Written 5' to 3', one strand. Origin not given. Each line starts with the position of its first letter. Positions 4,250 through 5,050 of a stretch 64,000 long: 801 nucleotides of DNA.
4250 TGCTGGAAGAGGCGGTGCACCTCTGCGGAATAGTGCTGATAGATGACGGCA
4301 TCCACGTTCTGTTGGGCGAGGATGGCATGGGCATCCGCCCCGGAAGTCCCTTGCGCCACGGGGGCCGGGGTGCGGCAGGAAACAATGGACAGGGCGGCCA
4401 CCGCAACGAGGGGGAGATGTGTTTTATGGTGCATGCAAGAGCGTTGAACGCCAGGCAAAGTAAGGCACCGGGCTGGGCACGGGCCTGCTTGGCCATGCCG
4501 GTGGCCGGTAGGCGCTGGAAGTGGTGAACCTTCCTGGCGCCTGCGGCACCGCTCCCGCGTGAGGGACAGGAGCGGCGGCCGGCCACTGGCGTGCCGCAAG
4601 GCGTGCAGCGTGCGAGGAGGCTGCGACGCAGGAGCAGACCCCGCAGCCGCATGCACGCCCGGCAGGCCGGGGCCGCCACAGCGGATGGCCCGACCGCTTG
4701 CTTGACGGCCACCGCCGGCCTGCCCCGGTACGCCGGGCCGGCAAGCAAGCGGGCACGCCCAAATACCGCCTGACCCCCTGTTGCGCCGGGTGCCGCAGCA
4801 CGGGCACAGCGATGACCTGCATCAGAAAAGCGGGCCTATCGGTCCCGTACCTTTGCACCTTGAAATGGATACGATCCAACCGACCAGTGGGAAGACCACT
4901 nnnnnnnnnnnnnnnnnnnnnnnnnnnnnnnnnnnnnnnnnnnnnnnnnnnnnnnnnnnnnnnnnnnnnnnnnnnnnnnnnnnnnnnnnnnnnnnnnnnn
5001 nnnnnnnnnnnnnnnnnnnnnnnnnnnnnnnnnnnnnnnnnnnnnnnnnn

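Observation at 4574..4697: GC-rich ~130-bp intergenic repeat element, copy 1 (second copy at 56974..57114)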

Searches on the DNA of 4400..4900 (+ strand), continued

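Call 96: build_rna_model(alignment_id=A9, structure=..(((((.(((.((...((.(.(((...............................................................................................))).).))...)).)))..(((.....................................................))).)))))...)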
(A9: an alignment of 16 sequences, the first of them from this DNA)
Model R2 built from alignment A9 (16 sequences, 207 columns); structure: as given.
model positions 130; base pairs 19; branch points 1; effective number of sequences 5.74; information 0.59 bits per position. Calibrated on 0.2 Mb of random sequence (short: E-values are rough).
structure used (alignment columns):
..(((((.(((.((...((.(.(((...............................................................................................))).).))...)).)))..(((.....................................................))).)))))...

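Call 97: search_with_rna_model(model_id=R2, sources=[window, L004, L005, L019, L022, L025, L043, L053, L063, L064, L065, L066, L067, L069, L070, L071, L072, L074, L075], max_evalue=1)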
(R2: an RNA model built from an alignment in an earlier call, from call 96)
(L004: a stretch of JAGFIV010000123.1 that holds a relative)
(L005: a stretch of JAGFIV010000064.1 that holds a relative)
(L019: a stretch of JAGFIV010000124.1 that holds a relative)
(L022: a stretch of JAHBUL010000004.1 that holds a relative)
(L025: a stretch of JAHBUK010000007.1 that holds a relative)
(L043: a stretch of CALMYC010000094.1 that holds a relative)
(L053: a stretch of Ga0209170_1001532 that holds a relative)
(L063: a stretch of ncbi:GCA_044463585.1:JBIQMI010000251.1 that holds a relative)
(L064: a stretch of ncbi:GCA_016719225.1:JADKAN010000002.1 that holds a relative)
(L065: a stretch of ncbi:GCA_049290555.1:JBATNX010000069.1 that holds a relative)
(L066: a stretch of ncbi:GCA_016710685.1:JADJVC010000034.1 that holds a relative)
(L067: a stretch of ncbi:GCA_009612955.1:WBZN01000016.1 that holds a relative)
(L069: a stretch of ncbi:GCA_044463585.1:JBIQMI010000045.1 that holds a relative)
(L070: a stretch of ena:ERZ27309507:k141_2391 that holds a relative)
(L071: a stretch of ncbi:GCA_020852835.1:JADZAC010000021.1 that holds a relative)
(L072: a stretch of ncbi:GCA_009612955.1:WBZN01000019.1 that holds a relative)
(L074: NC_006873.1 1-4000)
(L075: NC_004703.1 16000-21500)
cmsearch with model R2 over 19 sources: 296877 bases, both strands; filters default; matches with E-value up to 1: 18.
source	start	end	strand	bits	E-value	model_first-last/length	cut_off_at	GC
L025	5646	5823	-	89.3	6.1e-18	1-130/130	no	0.69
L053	7061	7230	+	74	1.6e-14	1-130/130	no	0.72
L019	2405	2512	+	72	4.7e-14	1-130/130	no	0.67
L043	3039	3163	+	68.7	2.6e-13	1-130/130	no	0.68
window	56975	57147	+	65.2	1.6e-12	1-130/130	no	0.78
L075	2644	2728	-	62.3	7e-12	1-130/130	no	0.59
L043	887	1072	-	62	8.1e-12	1-130/130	no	0.76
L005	1520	1694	-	59.5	3e-11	1-130/130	no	0.78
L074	721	800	-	55.1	2.9e-10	1-130/130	no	0.57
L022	2400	2564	+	55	3.1e-10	1-130/130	no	0.75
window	4555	4761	+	46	3.3e-08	1-130/130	no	0.78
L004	1536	1745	-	37.6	2.5e-06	1-130/130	no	0.78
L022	7868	8000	+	33.2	2.5e-05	1-89/130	3'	0.74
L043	4464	4648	-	31.5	6e-05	1-130/130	no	0.69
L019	1376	1551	-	25.6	0.0013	1-130/130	no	0.82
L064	12896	12935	+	19.2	0.035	1-130/130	no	0.62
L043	5438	5535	-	16.4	0.15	1-130/130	no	0.5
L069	17185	17289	+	13.5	0.67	1-130/130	no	0.59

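Call 98: search_with_rna_model(model_id=R2, sources=[L074, L075, L064], max_evalue=0.1, show_alignments=3)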
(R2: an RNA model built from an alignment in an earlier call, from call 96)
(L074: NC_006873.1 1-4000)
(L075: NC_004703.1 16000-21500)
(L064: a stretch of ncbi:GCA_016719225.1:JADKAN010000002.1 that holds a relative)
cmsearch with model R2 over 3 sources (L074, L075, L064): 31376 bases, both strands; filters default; matches with E-value up to 0.1: 3.
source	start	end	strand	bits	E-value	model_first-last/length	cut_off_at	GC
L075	2644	2728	-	62.3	7.4e-13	1-130/130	no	0.59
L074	721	800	-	55.1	3.1e-11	1-130/130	no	0.57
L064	12896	12935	+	19.2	0.0037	1-130/130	no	0.62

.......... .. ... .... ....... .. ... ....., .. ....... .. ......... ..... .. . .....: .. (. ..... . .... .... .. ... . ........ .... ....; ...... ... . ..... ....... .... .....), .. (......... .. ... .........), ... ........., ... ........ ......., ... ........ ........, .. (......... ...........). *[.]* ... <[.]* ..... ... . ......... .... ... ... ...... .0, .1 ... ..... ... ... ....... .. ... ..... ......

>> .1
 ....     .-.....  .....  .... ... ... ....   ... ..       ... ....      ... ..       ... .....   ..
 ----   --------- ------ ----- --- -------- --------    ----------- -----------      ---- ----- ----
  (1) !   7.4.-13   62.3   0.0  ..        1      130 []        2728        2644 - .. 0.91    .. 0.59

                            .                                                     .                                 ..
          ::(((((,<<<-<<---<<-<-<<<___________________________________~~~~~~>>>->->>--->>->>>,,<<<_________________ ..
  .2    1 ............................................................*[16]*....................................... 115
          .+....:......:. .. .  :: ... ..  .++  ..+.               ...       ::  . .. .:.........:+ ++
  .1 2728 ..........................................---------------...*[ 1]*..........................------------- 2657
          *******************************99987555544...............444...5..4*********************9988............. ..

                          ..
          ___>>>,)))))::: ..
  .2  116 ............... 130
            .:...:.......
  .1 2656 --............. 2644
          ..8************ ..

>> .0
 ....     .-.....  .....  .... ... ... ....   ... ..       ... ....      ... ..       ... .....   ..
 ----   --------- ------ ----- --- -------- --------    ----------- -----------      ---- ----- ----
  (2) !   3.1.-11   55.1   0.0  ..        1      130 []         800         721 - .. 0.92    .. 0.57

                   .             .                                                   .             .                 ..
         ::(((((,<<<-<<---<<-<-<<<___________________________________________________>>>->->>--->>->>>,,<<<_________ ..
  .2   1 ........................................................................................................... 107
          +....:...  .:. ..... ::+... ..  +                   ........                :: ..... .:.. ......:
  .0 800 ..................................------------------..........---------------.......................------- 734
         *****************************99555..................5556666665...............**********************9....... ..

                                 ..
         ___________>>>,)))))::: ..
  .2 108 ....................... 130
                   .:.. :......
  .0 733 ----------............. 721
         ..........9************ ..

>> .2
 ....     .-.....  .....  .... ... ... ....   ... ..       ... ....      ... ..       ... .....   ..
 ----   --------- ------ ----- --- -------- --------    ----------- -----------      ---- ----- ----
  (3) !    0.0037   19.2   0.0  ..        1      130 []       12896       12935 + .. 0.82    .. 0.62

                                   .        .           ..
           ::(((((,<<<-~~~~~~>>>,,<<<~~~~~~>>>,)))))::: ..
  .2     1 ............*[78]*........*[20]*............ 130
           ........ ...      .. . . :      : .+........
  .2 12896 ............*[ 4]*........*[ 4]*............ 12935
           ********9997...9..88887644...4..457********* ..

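Call 106: search_with_rna_model(model_id=R3, source=window, start=4400, end=4900, filters=off, max_evalue=10, show_alignments=1)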
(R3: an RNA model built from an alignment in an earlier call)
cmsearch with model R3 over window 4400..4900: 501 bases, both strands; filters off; matches with E-value up to 10: 17.
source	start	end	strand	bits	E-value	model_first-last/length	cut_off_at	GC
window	4698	4761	+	14.3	0.002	1-94/94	no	0.77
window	4438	4453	-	4.6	0.34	1-94/94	no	0.56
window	4606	4661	+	3.8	0.53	1-94/94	no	0.75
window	4572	4599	-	3.5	0.62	1-94/94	no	0.82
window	4439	4454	+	3.2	0.74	1-94/94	no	0.62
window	4489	4549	-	2.9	0.86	1-94/94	no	0.69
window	4555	4597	+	2.1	1.3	1-94/94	no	0.81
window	4715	4748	-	1.8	1.5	1-94/94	no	0.79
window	4787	4809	-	1.4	1.9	1-94/94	no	0.78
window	4670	4686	-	0.6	2.8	1-94/94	no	0.76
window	4618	4633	-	0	3.9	1-94/94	no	0.69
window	4781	4796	+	-0.3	4.7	1-94/94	no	0.81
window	4836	4882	-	-0.6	5.5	19-62/94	no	0.51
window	4474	4486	-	-0.9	6.3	1-94/94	no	0.77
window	4673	4692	+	-1.1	7.2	1-94/94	no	0.8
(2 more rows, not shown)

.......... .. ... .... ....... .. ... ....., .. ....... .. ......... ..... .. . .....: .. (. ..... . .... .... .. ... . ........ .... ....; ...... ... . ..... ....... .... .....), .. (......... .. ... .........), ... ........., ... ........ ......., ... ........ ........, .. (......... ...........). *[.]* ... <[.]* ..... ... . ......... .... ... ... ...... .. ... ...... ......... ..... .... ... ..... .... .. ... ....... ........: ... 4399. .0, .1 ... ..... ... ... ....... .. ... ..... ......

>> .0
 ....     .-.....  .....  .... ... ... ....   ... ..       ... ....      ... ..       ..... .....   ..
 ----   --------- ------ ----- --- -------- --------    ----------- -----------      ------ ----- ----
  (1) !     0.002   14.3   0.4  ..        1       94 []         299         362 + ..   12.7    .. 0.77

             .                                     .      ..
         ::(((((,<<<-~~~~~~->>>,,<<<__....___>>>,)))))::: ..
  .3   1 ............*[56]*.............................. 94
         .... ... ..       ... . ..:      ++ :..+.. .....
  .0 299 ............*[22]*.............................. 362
